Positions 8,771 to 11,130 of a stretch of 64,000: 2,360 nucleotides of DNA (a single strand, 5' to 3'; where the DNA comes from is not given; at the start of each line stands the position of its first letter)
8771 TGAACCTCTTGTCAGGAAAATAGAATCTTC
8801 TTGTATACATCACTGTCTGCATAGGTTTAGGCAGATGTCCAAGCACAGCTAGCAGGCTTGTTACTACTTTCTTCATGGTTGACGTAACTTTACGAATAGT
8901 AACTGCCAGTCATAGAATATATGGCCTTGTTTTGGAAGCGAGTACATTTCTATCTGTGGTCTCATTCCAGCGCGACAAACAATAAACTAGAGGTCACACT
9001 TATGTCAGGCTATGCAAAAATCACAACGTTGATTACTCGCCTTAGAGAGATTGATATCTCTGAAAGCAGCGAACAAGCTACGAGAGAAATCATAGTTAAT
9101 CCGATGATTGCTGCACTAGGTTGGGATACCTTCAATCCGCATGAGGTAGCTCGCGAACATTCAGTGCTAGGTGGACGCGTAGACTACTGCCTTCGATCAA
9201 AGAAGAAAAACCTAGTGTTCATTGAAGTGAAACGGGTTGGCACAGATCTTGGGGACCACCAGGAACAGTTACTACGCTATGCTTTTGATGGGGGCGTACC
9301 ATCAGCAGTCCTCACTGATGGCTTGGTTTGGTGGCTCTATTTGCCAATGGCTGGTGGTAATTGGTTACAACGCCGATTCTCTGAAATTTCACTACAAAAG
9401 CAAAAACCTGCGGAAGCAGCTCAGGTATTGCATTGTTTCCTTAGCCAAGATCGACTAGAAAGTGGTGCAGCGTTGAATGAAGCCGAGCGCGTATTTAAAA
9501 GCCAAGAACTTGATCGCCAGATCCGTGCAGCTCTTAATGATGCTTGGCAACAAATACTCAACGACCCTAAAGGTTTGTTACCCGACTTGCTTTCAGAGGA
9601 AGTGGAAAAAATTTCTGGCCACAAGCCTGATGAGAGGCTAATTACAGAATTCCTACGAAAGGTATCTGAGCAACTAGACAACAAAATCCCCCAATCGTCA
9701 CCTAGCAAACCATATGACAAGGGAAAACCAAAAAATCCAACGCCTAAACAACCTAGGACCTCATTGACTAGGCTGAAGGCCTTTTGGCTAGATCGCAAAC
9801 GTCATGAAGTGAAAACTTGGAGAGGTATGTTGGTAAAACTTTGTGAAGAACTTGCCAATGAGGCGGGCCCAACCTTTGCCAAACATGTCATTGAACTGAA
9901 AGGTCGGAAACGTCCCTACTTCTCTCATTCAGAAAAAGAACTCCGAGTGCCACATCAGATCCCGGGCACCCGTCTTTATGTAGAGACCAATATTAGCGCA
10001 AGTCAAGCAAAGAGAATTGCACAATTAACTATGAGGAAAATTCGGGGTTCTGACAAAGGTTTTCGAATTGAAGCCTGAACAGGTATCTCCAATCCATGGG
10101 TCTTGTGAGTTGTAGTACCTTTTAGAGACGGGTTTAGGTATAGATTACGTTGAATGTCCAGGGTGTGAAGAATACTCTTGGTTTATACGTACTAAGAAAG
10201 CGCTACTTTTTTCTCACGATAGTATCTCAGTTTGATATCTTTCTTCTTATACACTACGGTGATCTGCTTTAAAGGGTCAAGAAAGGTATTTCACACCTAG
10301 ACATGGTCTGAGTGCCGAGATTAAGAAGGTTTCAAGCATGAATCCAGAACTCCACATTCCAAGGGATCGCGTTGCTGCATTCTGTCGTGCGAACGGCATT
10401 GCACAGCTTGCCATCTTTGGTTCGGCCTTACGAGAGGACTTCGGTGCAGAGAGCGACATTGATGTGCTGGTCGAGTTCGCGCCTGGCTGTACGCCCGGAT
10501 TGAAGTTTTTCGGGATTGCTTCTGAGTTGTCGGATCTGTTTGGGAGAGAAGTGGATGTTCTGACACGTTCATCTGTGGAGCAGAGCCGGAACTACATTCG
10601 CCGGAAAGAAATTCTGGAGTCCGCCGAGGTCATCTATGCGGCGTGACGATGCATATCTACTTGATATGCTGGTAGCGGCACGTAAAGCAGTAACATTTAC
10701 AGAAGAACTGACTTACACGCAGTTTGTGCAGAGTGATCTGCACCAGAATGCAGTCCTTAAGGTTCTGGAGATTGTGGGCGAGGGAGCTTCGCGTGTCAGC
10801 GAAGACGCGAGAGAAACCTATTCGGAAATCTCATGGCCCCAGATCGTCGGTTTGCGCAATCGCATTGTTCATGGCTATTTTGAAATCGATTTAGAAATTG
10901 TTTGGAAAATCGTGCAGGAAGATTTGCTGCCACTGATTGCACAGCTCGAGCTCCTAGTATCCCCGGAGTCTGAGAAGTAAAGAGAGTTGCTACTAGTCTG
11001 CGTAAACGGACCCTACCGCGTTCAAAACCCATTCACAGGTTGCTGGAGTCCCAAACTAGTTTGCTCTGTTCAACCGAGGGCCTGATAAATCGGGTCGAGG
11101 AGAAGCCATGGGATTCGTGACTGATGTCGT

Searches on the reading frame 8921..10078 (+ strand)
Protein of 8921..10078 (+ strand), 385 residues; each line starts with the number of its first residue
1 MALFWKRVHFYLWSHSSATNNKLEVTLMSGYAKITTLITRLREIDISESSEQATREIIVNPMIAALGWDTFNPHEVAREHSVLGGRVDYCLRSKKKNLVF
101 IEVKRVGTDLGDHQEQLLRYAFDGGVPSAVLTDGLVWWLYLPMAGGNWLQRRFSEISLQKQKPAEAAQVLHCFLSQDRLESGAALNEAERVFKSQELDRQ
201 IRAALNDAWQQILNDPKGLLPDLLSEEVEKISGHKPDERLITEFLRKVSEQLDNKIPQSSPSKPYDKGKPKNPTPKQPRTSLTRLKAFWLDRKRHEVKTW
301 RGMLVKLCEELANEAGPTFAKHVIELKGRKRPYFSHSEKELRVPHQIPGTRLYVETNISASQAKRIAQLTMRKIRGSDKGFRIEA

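Call 14: search_protein_families(library=pfam, proteins=[window:8921-10078:+], max_evalue=0.01)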
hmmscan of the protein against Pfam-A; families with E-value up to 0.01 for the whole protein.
window:8921-10078:+ (385 aa): 2 families
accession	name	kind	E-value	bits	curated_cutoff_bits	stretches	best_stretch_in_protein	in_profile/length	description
PF04313.20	HSDR_N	-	4.3e-08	33.7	25.1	1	85-140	126-190/198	Type I restriction enzyme R protein N terminus (HSDR_N)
PF03925.18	SeqA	-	0.0001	22.8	25.5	1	307-374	25-98/111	SeqA protein C-terminal domain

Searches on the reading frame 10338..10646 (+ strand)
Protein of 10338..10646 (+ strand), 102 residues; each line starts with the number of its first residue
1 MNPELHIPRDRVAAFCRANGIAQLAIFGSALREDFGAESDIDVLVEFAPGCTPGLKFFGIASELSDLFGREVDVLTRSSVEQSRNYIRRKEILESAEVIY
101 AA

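Call 14: search_protein_families(library=pfam, proteins=[window:10338-10646:+], max_evalue=0.01)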
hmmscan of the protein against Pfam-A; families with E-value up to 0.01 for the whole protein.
window:10338-10646:+ (102 aa): 2 families
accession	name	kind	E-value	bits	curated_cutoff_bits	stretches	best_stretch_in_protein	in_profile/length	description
PF01909.29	NTP_transf_2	-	6.9e-12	46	21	1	14-88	7-85/93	Nucleotidyltransferase domain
PF18765.7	Polbeta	-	3.9e-09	37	26.9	1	17-100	8-88/93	Polymerase beta, Nucleotidyltransferase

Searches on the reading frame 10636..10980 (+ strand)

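Call 14: search_protein_families(library=pfam, proteins=[window:10636-10980:+], max_evalue=0.01)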
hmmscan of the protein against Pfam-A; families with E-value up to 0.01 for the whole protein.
window:10636-10980:+ (114 aa): 1 family
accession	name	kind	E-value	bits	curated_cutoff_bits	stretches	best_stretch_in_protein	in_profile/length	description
PF01934.22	HepT-like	-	2.2e-25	89.1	23.5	1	11-105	1-118/120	Ribonuclease HepT-like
